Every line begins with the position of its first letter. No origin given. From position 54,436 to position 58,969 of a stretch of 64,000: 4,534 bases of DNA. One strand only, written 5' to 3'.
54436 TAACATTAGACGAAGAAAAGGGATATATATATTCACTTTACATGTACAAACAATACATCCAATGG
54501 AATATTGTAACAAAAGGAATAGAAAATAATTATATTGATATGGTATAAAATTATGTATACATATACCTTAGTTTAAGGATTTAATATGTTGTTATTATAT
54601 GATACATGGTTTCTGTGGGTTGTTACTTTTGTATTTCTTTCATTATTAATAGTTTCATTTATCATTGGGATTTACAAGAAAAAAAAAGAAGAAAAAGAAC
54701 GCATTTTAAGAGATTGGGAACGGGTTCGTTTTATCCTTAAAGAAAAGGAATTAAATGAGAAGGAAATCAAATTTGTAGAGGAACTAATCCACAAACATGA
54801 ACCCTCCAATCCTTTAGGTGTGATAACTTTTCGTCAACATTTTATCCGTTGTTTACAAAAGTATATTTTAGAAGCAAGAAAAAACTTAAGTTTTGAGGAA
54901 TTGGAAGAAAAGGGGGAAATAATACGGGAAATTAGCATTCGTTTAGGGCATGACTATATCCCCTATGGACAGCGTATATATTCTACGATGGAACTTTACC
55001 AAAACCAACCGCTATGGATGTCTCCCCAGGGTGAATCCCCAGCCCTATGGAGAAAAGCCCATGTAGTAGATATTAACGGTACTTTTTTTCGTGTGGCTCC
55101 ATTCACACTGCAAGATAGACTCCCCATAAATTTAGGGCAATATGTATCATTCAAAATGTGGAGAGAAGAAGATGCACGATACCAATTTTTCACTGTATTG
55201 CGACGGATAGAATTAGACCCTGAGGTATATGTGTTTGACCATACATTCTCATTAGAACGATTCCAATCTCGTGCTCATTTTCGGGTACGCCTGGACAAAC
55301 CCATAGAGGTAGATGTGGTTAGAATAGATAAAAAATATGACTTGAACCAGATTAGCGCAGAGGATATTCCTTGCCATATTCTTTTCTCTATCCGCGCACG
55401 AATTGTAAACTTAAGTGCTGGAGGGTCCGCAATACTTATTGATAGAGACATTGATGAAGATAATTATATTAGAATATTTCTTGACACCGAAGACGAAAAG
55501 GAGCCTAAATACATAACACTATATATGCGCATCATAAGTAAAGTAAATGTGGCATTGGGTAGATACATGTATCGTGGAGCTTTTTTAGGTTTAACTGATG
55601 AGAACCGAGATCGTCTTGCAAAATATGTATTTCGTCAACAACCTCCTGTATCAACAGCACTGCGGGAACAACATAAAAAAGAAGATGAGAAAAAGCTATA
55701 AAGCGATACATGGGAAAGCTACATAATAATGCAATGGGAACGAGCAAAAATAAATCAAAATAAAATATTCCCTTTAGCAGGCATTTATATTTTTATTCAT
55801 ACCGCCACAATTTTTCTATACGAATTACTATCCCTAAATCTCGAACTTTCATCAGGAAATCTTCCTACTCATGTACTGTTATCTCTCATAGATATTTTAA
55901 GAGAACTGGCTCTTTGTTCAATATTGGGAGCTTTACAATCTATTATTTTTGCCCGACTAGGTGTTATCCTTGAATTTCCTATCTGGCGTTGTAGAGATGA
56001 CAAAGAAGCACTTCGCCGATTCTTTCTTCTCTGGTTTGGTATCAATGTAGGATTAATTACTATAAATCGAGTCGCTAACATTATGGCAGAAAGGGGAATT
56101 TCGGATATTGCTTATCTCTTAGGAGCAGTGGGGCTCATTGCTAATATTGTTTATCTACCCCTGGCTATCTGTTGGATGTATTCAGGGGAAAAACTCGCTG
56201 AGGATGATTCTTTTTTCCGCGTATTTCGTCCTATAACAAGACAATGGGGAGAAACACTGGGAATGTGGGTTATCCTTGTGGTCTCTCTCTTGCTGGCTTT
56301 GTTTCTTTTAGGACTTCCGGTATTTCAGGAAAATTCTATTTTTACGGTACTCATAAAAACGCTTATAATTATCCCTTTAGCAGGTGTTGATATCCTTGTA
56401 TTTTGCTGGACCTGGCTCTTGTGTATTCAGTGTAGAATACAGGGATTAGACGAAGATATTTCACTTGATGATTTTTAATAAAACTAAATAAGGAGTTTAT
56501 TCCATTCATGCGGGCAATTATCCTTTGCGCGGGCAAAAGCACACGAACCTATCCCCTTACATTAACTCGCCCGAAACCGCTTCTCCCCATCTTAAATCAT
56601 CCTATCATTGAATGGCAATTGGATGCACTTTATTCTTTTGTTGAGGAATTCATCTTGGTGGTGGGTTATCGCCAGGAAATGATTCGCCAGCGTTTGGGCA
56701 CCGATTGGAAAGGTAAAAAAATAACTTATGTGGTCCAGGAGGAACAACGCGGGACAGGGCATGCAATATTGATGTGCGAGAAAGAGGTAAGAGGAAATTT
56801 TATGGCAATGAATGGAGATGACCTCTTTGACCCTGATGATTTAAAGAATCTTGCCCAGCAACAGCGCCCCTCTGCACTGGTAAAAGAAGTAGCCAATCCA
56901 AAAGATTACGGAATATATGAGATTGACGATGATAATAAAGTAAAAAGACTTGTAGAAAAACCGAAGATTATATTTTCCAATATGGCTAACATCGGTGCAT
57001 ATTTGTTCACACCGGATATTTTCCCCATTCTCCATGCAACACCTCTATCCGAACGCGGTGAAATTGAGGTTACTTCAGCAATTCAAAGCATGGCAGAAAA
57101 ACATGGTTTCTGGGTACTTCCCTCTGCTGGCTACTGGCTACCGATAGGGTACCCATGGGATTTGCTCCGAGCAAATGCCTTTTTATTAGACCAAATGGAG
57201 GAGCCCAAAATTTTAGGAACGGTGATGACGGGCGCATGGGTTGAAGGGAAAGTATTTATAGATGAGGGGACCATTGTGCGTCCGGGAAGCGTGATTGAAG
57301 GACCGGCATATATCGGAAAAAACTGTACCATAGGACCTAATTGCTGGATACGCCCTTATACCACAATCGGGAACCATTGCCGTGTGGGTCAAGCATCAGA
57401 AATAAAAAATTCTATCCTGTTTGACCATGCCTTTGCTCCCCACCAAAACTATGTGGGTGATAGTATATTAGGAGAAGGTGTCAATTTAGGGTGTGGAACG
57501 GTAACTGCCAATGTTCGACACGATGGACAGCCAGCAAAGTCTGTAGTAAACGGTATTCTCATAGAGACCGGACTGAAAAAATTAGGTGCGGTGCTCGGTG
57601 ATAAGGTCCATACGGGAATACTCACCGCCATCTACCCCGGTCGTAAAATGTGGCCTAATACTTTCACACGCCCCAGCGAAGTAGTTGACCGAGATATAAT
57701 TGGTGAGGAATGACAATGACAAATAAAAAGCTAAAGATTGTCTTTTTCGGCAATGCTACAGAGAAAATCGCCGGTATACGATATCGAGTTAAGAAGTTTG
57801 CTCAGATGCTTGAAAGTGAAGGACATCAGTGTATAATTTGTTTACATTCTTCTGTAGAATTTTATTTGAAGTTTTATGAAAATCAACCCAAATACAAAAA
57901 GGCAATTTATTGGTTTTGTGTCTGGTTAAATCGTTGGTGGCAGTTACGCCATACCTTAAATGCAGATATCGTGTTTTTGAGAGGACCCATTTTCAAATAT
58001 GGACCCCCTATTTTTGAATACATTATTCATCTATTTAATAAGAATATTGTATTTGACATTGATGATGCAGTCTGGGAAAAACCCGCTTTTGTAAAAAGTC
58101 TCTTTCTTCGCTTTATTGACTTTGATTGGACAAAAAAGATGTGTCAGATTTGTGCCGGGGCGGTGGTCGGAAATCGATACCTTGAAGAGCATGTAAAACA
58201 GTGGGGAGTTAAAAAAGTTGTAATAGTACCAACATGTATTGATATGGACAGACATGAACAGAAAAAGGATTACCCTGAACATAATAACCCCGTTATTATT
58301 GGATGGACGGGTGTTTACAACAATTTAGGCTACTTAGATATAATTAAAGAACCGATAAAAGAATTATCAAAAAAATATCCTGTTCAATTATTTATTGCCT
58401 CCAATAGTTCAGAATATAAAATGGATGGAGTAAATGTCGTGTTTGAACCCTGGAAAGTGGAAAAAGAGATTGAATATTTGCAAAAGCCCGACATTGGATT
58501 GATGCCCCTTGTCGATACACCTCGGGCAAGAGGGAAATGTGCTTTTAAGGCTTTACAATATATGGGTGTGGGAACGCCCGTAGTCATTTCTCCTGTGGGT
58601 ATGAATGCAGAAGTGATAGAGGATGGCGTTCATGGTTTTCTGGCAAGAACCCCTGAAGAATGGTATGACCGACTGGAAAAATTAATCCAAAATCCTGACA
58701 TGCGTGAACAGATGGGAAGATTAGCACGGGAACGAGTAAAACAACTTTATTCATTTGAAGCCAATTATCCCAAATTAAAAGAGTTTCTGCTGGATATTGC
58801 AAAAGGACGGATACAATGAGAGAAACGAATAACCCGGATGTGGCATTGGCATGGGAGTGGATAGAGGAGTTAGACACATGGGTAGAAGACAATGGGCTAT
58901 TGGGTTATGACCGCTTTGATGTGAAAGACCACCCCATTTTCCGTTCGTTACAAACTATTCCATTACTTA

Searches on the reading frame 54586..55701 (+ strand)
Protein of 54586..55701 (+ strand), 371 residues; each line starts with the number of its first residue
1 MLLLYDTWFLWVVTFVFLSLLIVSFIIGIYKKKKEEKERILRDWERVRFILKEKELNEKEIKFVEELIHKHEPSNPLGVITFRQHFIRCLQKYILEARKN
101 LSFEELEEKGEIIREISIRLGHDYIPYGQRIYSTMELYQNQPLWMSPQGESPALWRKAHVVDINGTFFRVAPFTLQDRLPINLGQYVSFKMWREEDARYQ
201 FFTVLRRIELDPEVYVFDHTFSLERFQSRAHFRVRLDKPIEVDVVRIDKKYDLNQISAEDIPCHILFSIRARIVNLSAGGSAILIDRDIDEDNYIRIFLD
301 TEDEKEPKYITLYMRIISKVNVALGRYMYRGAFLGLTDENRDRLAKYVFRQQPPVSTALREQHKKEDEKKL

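Call 3: search_protein_families(library=pfam, proteins=[window:54586-55701:+], max_evalue=0.1)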
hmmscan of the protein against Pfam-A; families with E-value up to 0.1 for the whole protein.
window:54586-55701:+ (371 aa): 1 family
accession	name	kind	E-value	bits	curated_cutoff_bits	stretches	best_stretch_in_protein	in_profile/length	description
PF07238.19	PilZ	-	9.2e-06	26.4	22.5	1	269-350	23-102/102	PilZ domain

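Call 4: search_protein_families(library=ncbifam, proteins=[window:54586-55701:+], max_evalue=0.1)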
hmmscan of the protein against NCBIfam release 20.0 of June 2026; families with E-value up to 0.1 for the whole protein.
window:54586-55701:+ (371 aa): 3 families
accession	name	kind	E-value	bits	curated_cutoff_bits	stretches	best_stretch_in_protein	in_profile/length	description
TIGR00860.1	LIC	subfamily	0.0062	15.3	280.2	1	6-59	307-360/462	cation transporter family protein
NF047773.1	phas_rel_Lepto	domain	0.024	14.4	35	0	22-45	7-30/68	phasin-related domain-containing protein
NF010228.0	PRK13682.1-3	equivalog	0.058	13.4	71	0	12-33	33-54/57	hypothetical protein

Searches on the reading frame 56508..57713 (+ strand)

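Call 11: search_protein_families(library=pfam, proteins=[window:56508-57713:+], max_evalue=0.00001)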
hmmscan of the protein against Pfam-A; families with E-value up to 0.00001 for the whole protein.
window:56508-57713:+ (401 aa): 4 families
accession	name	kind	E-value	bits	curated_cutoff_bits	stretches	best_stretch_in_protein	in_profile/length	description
PF00483.29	NTP_transferase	-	5.5e-35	121.5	21.2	1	3-228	2-244/245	Nucleotidyl transferase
PF00132.30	Hexapep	-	1.9e-11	43.6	27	1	249-282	2-35/36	Bacterial transferase hexapeptide (six repeats)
PF25084.1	LbH_EIF2B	-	5.2e-11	42.9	54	1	248-331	3-85/105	EIF2B subunit epsilon LbH domain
PF12804.13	NTP_transf_3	-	5.7e-10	40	27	1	3-122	1-114/160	MobA-like NTP transferase domain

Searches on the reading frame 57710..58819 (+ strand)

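Call 11: search_protein_families(library=pfam, proteins=[window:57710-58819:+], max_evalue=0.00001)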
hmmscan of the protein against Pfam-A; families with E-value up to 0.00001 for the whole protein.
window:57710-58819:+ (369 aa): 3 families
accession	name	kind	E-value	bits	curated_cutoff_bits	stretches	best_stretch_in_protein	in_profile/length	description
PF13692.12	Glyco_trans_1_4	-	1e-14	55.4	27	1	197-328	4-142/142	Glycosyl transferases group 1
PF00534.26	Glycos_transf_1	-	4.7e-11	43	26.4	1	255-342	88-172/172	Glycosyl transferases group 1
PF13524.12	Glyco_trans_1_2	-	1.9e-08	34.8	25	1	255-352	42-138/144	Glycosyl transferase-like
